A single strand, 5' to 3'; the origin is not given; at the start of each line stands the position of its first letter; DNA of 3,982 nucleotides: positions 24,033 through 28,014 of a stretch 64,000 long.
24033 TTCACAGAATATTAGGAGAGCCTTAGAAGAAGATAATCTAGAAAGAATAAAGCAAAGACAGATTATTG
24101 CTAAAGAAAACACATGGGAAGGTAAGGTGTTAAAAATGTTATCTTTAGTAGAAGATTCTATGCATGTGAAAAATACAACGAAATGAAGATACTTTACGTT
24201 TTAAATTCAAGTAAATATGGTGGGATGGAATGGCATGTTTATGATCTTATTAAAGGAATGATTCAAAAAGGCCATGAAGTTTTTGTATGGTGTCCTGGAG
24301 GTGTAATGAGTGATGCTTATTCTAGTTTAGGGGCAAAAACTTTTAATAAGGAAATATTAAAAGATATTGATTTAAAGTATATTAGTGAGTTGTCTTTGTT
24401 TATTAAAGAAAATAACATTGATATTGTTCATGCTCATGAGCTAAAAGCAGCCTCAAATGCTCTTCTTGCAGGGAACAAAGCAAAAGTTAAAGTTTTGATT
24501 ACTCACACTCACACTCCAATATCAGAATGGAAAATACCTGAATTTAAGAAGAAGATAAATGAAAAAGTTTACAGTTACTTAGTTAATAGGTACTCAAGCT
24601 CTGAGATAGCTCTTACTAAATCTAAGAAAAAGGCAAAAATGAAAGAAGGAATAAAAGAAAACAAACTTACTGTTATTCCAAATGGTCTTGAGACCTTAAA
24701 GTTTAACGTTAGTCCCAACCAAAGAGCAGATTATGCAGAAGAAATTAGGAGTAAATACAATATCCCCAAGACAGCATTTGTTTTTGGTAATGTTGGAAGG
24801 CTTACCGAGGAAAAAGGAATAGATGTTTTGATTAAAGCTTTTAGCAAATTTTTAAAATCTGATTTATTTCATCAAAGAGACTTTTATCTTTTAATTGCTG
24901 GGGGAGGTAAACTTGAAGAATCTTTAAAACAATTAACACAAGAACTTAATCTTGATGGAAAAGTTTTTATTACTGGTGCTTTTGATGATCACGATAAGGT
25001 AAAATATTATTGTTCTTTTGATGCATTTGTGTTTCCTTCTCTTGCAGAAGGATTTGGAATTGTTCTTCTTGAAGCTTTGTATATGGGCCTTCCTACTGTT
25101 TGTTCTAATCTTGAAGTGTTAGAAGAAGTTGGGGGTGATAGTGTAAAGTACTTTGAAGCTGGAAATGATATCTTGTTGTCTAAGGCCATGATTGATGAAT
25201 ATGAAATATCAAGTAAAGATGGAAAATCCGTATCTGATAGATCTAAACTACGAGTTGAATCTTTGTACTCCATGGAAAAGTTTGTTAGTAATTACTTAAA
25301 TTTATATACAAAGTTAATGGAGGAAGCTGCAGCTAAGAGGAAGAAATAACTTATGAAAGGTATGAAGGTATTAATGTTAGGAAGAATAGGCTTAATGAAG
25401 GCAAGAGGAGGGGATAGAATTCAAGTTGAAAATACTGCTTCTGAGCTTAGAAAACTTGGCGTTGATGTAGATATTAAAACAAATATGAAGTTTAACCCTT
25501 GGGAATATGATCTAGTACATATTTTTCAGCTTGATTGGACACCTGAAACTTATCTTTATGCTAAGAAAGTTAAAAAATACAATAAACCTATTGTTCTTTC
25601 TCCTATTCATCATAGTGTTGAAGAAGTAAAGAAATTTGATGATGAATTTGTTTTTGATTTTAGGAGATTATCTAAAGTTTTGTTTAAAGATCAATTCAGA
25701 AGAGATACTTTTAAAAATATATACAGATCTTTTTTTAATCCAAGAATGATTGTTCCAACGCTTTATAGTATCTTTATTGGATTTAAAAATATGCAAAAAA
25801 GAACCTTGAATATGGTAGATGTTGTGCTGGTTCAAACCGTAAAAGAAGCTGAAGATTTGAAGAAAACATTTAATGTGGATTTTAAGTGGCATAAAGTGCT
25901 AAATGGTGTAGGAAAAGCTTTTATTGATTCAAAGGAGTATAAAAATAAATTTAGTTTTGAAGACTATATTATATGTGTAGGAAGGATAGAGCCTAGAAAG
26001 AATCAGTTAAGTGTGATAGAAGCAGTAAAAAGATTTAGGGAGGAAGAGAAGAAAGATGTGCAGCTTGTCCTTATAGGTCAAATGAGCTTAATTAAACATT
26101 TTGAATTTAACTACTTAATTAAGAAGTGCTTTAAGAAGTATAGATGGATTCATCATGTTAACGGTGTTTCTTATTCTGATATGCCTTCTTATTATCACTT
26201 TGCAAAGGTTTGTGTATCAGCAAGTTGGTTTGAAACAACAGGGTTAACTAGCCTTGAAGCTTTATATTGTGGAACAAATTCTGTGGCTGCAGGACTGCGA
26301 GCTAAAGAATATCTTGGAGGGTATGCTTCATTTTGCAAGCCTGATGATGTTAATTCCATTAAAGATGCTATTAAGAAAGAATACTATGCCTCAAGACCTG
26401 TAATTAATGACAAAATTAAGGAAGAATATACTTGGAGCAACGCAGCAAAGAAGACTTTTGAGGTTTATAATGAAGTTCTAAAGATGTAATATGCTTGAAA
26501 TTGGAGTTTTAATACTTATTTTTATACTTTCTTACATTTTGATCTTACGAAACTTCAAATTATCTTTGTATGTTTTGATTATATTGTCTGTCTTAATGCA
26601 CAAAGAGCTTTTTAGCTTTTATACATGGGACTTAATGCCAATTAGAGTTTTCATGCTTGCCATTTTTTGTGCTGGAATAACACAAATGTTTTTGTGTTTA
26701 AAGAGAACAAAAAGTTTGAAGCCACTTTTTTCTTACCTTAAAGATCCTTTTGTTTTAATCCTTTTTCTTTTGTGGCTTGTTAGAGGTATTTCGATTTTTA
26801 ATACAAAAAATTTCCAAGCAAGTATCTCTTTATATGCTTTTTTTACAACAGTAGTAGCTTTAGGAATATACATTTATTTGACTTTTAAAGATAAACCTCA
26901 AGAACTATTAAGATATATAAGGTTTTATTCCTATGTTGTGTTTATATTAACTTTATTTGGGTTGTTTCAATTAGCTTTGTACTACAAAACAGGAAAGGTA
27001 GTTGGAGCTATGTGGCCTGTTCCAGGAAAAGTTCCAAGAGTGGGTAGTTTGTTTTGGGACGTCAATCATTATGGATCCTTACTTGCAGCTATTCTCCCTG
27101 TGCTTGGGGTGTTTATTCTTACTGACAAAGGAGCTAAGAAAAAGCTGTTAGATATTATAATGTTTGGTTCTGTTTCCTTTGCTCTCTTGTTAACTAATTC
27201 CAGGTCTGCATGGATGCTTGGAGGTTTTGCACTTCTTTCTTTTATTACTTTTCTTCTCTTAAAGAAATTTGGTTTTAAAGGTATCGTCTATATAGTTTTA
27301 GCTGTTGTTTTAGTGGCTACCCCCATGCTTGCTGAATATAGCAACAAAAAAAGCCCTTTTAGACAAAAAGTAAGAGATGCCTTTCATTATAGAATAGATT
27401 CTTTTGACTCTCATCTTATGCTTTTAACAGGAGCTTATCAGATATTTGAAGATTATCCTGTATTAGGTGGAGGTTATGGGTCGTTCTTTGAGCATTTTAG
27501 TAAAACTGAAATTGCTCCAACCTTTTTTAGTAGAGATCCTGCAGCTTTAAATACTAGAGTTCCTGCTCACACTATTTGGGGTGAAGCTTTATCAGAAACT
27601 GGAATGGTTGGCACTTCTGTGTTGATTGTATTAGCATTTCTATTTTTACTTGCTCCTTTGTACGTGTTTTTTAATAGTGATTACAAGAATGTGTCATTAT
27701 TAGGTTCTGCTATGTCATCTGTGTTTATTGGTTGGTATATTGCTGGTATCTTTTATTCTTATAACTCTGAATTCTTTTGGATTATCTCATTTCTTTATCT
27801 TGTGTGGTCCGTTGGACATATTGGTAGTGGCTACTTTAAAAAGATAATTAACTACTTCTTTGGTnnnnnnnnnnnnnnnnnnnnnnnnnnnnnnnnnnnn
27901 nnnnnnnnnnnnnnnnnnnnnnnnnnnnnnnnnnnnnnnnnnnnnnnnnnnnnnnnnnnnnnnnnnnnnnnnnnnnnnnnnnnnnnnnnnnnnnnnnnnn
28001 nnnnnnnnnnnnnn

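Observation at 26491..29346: Single 951-aa protein fusing an O-antigen-ligase-like domain to an ArnT/PMT-type GT-C glycosyltransferase.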

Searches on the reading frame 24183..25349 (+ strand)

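Call 4: search_protein_families(library=pfam, proteins=[window:24183-25349:+], max_evalue=0.01)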
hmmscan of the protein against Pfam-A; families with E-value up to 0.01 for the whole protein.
window:24183-25349:+ (388 aa): 6 families
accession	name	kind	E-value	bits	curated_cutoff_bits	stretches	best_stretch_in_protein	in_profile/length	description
PF00534.26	Glycos_transf_1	-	7e-34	117.3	26.4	1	186-328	3-143/172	Glycosyl transferases group 1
PF13692.12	Glyco_trans_1_4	-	5e-26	92.1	27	1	200-317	3-115/142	Glycosyl transferases group 1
PF13439.12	Glyco_transf_4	-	9.1e-22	78.3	28.5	1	12-171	1-168/170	Glycosyltransferase Family 4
PF13579.12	Glyco_trans_4_4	-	1.4e-09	38.9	29.7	1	13-168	1-158/158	Glycosyl transferase 4-like domain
PF20706.3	GT4-conflict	-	3.7e-07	29.9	26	1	194-309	196-312/385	Family 4 Glycosyltransferase in conflict systems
PF13477.12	Glyco_trans_4_2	-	6.6e-07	30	23.4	1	2-135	1-130/139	Glycosyl transferase 4-like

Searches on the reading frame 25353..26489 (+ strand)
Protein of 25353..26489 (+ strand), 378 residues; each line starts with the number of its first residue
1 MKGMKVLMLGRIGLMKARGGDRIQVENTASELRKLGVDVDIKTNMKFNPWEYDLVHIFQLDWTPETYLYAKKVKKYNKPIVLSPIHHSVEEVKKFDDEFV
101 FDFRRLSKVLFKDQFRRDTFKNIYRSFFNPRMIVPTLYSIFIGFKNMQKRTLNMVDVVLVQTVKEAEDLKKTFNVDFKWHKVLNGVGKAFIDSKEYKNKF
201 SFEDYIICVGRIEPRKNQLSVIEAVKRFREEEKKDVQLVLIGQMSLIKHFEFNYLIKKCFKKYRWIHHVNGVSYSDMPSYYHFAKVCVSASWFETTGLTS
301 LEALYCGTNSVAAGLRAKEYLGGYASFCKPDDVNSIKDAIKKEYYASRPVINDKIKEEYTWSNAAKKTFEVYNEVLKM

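Call 4: search_protein_families(library=pfam, proteins=[window:25353-26489:+], max_evalue=0.01)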
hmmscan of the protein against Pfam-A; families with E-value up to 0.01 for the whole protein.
window:25353-26489:+ (378 aa): 3 families
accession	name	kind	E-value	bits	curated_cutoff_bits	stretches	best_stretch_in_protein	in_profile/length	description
PF00534.26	Glycos_transf_1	-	4.3e-17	62.6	26.4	1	199-342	11-154/172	Glycosyl transferases group 1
PF13692.12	Glyco_trans_1_4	-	1.2e-15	58.4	27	1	204-341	2-137/142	Glycosyl transferases group 1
PF13439.12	Glyco_transf_4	-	0.00042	20.8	28.5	0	50-186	71-166/170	Glycosyltransferase Family 4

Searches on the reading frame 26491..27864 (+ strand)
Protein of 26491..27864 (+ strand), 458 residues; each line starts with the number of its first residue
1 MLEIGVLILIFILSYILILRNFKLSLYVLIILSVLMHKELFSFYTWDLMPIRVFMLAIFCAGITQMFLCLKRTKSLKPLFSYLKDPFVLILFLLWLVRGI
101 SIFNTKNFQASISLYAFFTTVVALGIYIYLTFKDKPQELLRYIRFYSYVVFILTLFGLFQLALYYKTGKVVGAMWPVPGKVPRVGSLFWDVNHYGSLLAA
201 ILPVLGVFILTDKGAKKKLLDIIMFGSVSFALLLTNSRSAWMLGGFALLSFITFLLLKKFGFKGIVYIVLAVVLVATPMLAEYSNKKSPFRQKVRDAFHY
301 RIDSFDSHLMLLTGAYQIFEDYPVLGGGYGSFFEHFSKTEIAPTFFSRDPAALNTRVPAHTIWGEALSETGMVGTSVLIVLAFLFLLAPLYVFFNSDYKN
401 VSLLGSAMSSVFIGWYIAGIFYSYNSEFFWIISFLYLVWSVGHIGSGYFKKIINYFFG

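Call 34: search_solved_structures(query=window:26491-27864:+, max_evalue=10, show_alignments=3)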
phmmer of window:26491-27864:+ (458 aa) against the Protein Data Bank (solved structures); distinct sequences matched with E-value up to 10: 0.
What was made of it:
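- Tried and rejected: phmmer of the N half against PDB: no hit at E ≤ 10 (call 34).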
